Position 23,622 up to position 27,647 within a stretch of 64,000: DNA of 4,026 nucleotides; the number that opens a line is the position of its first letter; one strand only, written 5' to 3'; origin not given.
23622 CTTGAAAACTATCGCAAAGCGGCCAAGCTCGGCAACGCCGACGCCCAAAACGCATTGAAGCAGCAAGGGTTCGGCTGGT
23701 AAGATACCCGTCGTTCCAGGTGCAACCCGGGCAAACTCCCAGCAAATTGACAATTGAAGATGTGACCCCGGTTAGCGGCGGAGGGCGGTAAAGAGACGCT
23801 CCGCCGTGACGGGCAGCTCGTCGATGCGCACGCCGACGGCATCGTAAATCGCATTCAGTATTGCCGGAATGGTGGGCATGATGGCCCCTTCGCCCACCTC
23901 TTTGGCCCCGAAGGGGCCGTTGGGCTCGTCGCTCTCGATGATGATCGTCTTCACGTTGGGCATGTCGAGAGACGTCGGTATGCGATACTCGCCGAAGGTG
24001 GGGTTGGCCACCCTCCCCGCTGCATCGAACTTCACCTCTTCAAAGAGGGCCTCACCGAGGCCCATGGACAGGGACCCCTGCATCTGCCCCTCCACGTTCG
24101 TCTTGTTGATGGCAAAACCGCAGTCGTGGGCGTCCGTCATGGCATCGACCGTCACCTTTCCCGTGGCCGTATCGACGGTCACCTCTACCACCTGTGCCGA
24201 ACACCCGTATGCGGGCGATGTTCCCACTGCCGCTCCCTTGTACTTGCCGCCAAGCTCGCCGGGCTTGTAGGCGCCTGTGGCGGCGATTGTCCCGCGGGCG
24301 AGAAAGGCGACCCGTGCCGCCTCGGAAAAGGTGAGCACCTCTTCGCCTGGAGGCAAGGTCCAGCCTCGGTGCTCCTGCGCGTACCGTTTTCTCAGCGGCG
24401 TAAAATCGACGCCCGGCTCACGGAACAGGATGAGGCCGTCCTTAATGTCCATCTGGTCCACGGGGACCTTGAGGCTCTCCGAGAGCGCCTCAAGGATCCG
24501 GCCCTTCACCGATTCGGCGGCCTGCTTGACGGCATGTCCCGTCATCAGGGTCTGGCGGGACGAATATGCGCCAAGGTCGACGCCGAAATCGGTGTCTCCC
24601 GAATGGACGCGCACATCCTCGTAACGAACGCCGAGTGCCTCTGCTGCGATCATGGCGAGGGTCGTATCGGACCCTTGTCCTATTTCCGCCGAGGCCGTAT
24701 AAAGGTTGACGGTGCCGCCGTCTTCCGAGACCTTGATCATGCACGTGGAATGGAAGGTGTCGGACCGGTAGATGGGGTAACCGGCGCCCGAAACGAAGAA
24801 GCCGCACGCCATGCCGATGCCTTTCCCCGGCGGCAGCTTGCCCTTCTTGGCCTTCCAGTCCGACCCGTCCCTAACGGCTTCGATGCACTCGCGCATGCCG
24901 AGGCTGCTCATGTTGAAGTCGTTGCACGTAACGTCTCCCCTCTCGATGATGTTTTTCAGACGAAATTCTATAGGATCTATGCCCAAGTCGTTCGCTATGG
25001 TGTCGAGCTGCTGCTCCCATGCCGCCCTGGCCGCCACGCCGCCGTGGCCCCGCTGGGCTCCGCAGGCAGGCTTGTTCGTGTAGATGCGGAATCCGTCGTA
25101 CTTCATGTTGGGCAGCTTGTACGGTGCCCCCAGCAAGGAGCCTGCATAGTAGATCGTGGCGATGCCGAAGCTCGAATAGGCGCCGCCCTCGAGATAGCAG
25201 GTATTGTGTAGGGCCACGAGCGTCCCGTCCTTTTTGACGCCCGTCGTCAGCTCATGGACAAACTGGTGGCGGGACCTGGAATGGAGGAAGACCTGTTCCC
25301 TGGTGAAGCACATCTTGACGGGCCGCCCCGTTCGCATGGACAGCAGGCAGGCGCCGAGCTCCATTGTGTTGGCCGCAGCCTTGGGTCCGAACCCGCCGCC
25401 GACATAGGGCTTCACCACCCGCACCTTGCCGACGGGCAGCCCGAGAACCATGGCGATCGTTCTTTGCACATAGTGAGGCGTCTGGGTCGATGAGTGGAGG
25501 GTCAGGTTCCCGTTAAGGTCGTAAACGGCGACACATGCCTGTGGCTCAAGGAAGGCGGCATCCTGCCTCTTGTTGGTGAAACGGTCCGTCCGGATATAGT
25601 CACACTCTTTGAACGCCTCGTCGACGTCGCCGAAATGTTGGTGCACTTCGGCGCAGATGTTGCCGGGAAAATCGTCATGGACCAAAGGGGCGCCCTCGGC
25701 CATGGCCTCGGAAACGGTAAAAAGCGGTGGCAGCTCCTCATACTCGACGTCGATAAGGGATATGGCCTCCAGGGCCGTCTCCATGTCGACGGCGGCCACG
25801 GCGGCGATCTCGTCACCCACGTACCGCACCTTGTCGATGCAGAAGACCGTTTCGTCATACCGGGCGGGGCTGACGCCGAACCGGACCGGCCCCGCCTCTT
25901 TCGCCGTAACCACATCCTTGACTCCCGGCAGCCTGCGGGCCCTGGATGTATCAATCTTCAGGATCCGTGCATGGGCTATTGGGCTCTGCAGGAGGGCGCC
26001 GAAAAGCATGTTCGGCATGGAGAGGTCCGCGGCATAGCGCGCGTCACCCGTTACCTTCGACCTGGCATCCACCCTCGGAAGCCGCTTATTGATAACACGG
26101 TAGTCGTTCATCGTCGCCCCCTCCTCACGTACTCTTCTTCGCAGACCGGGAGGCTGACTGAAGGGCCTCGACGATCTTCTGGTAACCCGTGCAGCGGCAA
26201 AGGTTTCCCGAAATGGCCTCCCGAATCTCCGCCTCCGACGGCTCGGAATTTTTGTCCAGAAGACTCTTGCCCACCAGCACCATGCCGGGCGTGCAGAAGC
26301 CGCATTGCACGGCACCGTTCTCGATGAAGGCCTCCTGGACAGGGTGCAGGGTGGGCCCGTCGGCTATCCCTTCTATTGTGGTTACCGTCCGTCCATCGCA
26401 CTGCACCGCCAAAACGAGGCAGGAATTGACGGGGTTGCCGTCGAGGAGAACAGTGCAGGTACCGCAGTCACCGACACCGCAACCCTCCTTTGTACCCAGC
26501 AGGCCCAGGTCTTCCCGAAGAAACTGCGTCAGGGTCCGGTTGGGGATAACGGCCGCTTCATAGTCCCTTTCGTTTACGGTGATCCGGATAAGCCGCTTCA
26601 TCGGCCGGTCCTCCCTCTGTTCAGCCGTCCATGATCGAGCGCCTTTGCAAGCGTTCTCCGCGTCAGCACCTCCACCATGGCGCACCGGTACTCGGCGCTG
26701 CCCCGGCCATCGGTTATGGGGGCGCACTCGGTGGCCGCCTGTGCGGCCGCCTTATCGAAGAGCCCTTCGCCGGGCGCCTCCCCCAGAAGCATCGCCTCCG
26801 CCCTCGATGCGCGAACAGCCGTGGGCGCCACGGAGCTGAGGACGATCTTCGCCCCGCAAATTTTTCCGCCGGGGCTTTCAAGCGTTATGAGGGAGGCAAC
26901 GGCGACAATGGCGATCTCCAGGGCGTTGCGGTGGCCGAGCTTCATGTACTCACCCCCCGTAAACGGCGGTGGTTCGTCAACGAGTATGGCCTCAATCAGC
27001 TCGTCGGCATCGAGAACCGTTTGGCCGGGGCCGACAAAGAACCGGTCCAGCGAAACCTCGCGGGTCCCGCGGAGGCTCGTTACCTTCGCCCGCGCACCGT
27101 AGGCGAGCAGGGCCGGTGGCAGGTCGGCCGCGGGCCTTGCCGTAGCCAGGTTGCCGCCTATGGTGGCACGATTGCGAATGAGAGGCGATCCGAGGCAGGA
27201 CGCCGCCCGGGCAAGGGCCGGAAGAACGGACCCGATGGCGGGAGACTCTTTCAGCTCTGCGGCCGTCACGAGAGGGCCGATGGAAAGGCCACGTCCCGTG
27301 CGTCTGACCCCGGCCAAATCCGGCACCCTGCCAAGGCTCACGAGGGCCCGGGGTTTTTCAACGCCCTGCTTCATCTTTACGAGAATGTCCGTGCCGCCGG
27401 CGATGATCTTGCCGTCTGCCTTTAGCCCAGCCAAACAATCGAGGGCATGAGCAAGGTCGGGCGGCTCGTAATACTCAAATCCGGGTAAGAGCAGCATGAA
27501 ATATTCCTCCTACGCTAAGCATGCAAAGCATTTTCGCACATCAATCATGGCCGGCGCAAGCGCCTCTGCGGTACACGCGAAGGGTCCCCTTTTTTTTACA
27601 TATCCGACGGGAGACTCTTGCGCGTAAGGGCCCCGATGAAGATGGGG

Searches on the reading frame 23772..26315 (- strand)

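Call 33: search_protein_families(library=pfam, proteins=[window:23772-26315:-], max_evalue=0.00001)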
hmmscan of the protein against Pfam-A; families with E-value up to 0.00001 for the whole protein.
window:23772-26315:- (847 aa): 3 families
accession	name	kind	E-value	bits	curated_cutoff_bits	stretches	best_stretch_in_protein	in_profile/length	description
PF02738.23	MoCoBD_1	-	1.1e-81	274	27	1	212-456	1-244/244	Molybdopterin cofactor-binding domain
PF20256.3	MoCoBD_2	-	2.3e-69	234.5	27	1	486-786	7-283/283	Molybdopterin cofactor-binding domain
PF01315.27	Ald_Xan_dh_C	-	1.4e-30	106.3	31.3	1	89-196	1-110/110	Aldehyde oxidase and xanthine dehydrogenase, a/b hammerhead domain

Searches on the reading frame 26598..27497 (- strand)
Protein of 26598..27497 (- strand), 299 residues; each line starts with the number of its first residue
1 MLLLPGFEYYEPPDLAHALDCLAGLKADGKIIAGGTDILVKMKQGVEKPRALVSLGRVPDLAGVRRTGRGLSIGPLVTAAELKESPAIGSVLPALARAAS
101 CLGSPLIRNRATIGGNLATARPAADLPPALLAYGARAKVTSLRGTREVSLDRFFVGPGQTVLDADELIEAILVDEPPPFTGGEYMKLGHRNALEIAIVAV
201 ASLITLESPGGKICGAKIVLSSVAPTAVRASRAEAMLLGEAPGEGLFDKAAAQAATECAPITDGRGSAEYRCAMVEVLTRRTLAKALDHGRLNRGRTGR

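Call 33: search_protein_families(library=pfam, proteins=[window:26598-27497:-], max_evalue=0.00001)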
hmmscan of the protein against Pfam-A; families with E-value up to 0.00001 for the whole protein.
window:26598-27497:- (299 aa): 2 families
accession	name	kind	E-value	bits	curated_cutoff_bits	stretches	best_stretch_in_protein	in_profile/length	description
PF00941.27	FAD_binding_5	-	1.1e-45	155.9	27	1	7-173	3-167/170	FAD binding domain in molybdopterin dehydrogenase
PF03450.22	CO_deh_flav_C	-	2e-21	76.5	25.5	1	185-285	3-101/102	CO dehydrogenase flavoprotein C-terminal domain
